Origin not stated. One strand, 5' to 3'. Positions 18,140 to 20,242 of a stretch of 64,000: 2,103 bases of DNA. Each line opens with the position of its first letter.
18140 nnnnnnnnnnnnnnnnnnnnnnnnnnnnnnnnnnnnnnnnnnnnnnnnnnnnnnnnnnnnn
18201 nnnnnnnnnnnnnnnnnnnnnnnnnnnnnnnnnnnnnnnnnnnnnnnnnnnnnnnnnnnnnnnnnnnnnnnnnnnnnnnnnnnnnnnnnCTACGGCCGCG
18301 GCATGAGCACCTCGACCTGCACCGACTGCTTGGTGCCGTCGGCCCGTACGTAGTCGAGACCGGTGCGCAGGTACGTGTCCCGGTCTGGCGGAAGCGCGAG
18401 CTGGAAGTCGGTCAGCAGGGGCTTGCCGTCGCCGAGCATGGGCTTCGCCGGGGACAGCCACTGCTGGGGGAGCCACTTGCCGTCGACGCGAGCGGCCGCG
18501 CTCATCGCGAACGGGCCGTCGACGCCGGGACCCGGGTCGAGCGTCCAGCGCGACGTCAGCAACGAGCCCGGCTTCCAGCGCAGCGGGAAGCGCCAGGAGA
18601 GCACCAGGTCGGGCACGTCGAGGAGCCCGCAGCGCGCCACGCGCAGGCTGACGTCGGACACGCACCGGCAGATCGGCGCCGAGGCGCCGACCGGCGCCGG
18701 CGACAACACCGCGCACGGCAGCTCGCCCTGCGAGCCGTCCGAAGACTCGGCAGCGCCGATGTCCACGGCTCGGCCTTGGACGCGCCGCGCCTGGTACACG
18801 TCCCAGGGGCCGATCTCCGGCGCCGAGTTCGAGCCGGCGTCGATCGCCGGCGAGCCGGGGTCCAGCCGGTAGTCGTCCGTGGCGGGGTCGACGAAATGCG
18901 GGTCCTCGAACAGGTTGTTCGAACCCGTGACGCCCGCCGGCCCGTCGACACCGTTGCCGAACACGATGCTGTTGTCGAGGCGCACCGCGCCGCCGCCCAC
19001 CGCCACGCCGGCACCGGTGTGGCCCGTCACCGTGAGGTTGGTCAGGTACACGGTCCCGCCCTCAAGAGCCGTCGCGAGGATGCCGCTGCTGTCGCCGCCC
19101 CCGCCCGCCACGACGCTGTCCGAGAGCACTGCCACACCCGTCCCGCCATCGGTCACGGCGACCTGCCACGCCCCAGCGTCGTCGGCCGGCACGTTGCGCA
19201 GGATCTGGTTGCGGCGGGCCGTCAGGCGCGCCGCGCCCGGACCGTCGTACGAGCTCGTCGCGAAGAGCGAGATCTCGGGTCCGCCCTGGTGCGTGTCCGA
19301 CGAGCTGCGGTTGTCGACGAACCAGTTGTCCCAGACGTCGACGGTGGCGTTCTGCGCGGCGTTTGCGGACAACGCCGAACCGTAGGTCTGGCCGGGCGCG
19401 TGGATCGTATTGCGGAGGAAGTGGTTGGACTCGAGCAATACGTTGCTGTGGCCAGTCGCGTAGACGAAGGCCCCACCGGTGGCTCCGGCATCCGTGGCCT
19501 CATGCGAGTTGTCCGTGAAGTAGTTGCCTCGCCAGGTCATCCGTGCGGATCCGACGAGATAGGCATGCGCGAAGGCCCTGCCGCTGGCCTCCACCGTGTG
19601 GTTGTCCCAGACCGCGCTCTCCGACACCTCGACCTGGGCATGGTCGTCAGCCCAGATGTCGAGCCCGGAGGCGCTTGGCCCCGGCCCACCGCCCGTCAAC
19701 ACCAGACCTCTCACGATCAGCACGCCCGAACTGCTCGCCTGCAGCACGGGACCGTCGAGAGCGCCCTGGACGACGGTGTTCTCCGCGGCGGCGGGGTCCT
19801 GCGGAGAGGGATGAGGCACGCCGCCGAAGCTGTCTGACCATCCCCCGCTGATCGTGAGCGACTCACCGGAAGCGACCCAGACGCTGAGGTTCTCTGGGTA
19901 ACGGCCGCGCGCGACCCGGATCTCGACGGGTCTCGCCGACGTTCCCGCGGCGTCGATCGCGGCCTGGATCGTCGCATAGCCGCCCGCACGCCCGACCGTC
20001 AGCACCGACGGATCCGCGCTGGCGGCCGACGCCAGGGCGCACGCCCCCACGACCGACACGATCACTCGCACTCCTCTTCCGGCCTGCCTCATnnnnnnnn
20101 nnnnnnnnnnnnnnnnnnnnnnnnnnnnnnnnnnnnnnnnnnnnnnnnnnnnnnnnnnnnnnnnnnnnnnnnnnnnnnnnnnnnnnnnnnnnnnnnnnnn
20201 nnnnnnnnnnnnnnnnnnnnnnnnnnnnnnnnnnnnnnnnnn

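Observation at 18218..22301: Tandem ~2.0-kb duplication of a secreted beta-helix (choice-of-anchor-Q-like) gene with a mosaic pattern: ends identical, core ~65-70% identical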

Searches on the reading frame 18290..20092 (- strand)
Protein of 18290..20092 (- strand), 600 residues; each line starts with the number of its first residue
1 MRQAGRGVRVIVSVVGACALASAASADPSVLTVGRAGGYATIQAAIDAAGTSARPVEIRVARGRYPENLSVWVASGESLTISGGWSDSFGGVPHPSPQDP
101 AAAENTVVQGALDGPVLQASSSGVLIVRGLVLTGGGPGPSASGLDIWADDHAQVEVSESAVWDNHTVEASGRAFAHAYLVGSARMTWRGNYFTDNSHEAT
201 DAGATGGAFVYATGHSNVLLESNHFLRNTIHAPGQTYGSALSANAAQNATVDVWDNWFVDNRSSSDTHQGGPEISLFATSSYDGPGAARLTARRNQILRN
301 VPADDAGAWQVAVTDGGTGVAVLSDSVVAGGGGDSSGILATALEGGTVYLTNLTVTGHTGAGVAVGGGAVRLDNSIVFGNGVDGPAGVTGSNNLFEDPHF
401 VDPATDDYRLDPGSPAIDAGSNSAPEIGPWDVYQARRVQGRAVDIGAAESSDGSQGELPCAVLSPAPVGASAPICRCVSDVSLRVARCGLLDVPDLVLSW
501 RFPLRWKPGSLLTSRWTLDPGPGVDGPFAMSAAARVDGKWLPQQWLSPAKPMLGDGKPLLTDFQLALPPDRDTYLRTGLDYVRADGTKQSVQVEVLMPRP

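Call 6: search_protein_families(library=pfam, proteins=[window:18290-20092:-], max_evalue=1)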
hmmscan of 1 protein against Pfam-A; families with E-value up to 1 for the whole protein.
window:18290-20092:- (600 aa): 2 families
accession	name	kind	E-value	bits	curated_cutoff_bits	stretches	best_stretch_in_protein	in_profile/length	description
PF13229.12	Beta_helix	-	6.6e-09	36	25.9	2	154-301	28-138/158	Right handed beta helix region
PF03460.22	NIR_SIR_ferr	-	0.13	12.5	24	1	285-308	38-61/69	Nitrite/Sulfite reductase ferredoxin-like half domain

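Call 7: search_protein_families(library=ncbifam, proteins=[window:18290-20092:-], max_evalue=1)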
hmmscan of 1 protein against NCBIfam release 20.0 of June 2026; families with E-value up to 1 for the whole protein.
window:18290-20092:- (600 aa): 1 family
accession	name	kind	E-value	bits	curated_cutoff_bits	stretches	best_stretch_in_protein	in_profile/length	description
NF041518.1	choice_anch_Q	domain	2.2e-09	37.4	25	1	404-450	13-57/58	choice-of-anchor Q domain-containing protein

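Call 9: find_homologous_proteins(query=window:18290-20092:-, max_evalue=0.00001)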
Query window:18290-20092:- (600 aa): 35 proteins with E <= 0.00001 among 8000 candidates.
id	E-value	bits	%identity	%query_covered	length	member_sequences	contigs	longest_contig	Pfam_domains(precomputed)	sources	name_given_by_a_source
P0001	0.0e+0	1341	100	100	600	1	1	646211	PF13229.13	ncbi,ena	-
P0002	1.3e-238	812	84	74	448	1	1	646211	PF13229.13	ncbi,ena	-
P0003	2.2e-134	468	47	99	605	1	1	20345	-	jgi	jgi:hypothetical protein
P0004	5.2e-74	268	38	95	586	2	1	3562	PF13229.13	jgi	jgi:hypothetical protein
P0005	1.7e-70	256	33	94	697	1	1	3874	PF13229.13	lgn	-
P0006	8.6e-68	248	36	94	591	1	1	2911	PF13229.13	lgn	-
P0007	9.0e-63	231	32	99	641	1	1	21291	PF13229.13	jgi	jgi:hypothetical protein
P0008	5.7e-60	222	32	94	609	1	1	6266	PF13229.13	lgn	-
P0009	3.6e-45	173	35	71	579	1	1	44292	-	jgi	jgi:hypothetical protein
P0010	2.1e-43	167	33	85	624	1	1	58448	PF13229.13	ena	-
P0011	2.1e-36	144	35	77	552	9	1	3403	PF13229.13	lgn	-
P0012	2.2e-35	141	33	60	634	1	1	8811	PF13229.13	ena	-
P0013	4.6e-35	139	34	71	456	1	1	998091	PF13229.13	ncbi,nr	ncbi:choice-of-anchor Q domain-containing protein [Halomonas denitrificans]|nr:right-handed parallel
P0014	8.1e-35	139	35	70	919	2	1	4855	PF13229.13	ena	-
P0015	1.4e-33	135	32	76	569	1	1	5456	PF13229.13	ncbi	-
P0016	2.1e-32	131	34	70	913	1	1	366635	PF13229.13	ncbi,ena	-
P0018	1.8e-29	121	34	73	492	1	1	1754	PF13229.13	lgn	-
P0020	3.6e-28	117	30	74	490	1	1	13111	PF13229.13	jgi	jgi:hypothetical protein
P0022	5.8e-27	113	30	74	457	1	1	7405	PF13229.13,PF05048.20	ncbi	-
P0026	4.5e-25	106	29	72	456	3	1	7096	PF13229.13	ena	-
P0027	4.8e-25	106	31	74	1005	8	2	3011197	PF13229.13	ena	-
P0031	3.0e-13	67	32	72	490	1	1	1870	PF13229.13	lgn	-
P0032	2.5e-7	48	42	18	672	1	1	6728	PF13229.13,PF05048.20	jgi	-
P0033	2.0e-6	45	38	19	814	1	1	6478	PF13229.13,PF05048.20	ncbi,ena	-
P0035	5.4e-6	43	33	27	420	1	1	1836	PF13229.13,PF22842.4,PF05048.20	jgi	jgi:parallel beta-helix repeat protein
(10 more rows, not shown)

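Call 10: find_encoding_contigs(protein=window:18290-20092:-, flank=10000, max_places=10)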
Protein window:18290-20092:- (600 aa): no gene with exactly this product is on record in the collection.

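Call 12: find_encoding_contigs(protein=P0003, flank=10000, max_places=4)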
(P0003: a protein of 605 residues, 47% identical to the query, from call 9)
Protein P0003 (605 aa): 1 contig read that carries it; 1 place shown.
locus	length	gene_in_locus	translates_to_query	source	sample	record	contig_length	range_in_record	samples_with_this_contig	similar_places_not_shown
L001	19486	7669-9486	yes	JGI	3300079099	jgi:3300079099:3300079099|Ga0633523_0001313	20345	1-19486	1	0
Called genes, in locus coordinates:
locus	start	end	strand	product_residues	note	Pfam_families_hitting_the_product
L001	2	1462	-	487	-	?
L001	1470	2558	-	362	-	PF01408:GFO_IDH_MocA, PF22725:GFO_IDH_MocA_C3, PF02894:GFO_IDH_MocA_C (weak)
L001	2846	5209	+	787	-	PF00082:Peptidase_S8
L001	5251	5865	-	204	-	-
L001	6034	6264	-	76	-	-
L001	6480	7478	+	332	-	-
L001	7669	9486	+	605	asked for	-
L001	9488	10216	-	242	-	-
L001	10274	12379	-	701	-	PF26550:Tricorn_2nd, PF07676:PD40, PF26549:Tricorn_N, PF00326:Peptidase_S9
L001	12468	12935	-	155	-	PF08269:dCache_2, PF17200:sCache_2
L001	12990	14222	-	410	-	PF00682:HMGL-like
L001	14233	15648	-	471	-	-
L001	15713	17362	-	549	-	PF00378:ECH_1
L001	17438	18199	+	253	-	PF12844:HTH_19 (weak), PF13560:HTH_31, PF01381:HTH_3, PF13238:AAA_18 (weak), PF13671:AAA_33 (faint), PF01202:SKI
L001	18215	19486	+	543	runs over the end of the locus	PF13205:Big_5 (weak)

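Call 13: list_cluster_members(proteins=[P0001, P0002])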
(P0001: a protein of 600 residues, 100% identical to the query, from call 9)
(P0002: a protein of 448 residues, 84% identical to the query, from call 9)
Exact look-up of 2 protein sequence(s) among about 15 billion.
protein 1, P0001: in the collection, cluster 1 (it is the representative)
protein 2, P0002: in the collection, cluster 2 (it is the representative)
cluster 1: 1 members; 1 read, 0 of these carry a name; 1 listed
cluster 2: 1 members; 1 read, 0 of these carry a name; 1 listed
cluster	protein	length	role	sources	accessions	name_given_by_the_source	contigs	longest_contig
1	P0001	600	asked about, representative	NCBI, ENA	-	-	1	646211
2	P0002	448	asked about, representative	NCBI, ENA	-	-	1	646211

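Call 14: find_encoding_contigs(protein=P0002, flank=10000, max_places=6)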
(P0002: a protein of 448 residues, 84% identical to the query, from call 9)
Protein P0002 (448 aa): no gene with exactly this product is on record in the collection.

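Call 23: find_related_loci(query=A2, collection=genome_contigs, flank=10000)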
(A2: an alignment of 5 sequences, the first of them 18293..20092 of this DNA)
Query A2 (600 aa) in genome_contigs; peptide patterns used: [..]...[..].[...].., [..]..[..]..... (x = any residue, [..] = any of these).
599 stretches matched a pattern (row limit reached: there are more); 143 encode a relative of the query (tblastn E <= 1e-3); the best 80 are kept; 80 distinct loci.
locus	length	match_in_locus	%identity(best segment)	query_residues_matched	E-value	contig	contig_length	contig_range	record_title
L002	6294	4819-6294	36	29-517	1e-53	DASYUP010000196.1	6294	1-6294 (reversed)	MAG TPA_asm: Thermoanaerobaculia bacterium isolate SMAG_U4598 k141_1567595, whole genome shotgun sequence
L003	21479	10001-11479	30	18-449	3e-37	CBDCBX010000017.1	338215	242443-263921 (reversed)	MAG: Acidobacteriota bacterium isolate 3beccde0-225e-480f-8752-c289bce3f7eb genome assembly, contig: contig_17, whole ge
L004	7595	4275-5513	32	30-449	8e-33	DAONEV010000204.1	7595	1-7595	MAG TPA_asm: Thermoanaerobaculaceae bacterium isolate AMR_MDS_3860 NODE_11219_length_7595_cov_3.937931, whole genome sho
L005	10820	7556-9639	39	316-456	6e-16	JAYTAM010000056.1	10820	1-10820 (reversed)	MAG: Thermoanaerobaculia bacterium isolate GFS_13892 GFS_13892_55, whole genome shotgun sequence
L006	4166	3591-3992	43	323-455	3e-13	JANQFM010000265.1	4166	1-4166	MAG: Acidobacteria bacterium isolate PL23a_bin.88 k99_1311923, whole genome shotgun sequence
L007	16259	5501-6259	32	200-469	3e-13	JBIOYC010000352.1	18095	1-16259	MAG: Thermoanaerobaculia bacterium isolate MAG040 k127_785060, whole genome shotgun sequence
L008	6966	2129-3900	37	298-451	1e-12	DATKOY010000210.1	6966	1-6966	MAG TPA_asm: Solirubrobacteraceae bacterium isolate SMAG_U14777 k141_217199, whole genome shotgun sequence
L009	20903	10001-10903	28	134-451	6e-12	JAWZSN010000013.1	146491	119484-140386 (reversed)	Geminicoccaceae bacterium 1502E NODE_13, whole genome shotgun sequence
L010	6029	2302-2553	45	374-458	3e-11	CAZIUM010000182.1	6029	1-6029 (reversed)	MAG TPA_asm: uncultured Lentisphaerales bacterium isolate binchicken_co139_152 genome assembly, contig: NODE_32110_lengt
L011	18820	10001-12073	40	350-451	3e-11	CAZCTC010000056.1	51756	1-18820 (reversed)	MAG TPA_asm: uncultured Anaerolineales bacterium isolate binchicken_co20_433 genome assembly, contig: NODE_1576_length_5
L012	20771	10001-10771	29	223-452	3e-11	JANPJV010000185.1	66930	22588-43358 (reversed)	MAG: Rhodanobacteraceae bacterium isolate VAR_61_metabat_354 VAR_61_k141_1616303, whole genome shotgun sequence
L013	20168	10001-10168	55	394-449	3e-10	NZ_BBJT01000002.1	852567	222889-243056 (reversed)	Paenibacillus chitinolyticus NBRC 15660, whole genome shotgun sequence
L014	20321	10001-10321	39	340-449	4e-10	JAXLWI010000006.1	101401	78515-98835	MAG: Anaerolineae bacterium isolate STL-CHL19 C2.143.fa-6, whole genome shotgun sequence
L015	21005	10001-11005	30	144-449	2e-10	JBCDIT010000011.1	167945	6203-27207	MAG: Planctomycetota bacterium isolate P01_H01_bin.186 k141_34103_length_167945_cov_26.8238, whole genome shotgun sequen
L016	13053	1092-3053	31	343-552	8e-10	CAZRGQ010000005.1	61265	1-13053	MAG TPA_asm: uncultured Lentisphaerales bacterium isolate binchicken_co45_777 genome assembly, contig: NODE_571_length_6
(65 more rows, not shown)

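Call 35: search_protein_families(library=pfam, proteins=[L001:5251-5865:-, L001:6034-6264:-, L001:6480-7478:+, L001:9488-10216:-], max_evalue=0.01)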
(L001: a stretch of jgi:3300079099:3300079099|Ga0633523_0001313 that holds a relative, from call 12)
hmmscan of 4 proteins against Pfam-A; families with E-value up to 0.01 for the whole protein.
L001:5251-5865:- (204 aa): 0 families

L001:6034-6264:- (76 aa): 0 families

L001:6480-7478:+ (332 aa): 0 families

L001:9488-10216:- (242 aa): 0 families

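Call 37: predict_structure(alignment_id=A1)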
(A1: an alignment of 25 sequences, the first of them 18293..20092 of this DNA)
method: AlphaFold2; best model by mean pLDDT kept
length: 600 residues; sequences in the alignment: 25
mean_pLDDT: 87.6   pTM: 0.74
mean pLDDT of the five models: 87.6, 86.4, 86.1, 85.4, 84.7
residues with pLDDT >= 90: 361; 70-90: 173; 50-70: 49; < 50: 17
segments of 3 or more residues with pLDDT < 50: 452-458, 467-473
pLDDT, mean of each block of 10 residues (from residue 1): 53 61 68 97 97 91 97 96 93 79 91 94 98 91 96 97 89 89 97 94 87 97 96 90 96 97 89 94 85 97 82 92 96 87 93 95 93 96 84 94 88 87 87 76 85 49 57 62 76 79 87 93 91 94 89 92 93 90 90 84
secondary structure, 60 per line:
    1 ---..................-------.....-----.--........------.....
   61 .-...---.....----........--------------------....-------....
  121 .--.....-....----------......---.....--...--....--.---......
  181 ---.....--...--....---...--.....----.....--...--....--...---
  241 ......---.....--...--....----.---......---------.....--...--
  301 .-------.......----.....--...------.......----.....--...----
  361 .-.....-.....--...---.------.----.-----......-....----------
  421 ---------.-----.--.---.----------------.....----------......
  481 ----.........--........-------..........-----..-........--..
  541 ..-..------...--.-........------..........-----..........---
elements in order: H4-21 E29-33 H42-49 E56-61 E63-65 E69-73 E78-85 E106-109 E117-121 E124-128 E130-133 E144-149 E153-157 E160-162 E165-168 E175-180 E184-188 E191-193 E196-199 E203-205 E208-212 E217-221 E224-226 E229-232 E235-237 E241-246 E250-254 E257-259 E262-265 E274-279 E289-293 E296-298 E309-315 E320-324 E327-329 E336-342 E347-351 E354-356 E363-367 E369-373 E376-378 E400-402 E407-410 E460-464 E475-480 E485-493 E496-503 E511-520 E529-536 E539-542 E552-554 E559-566 E573-582 E588-597
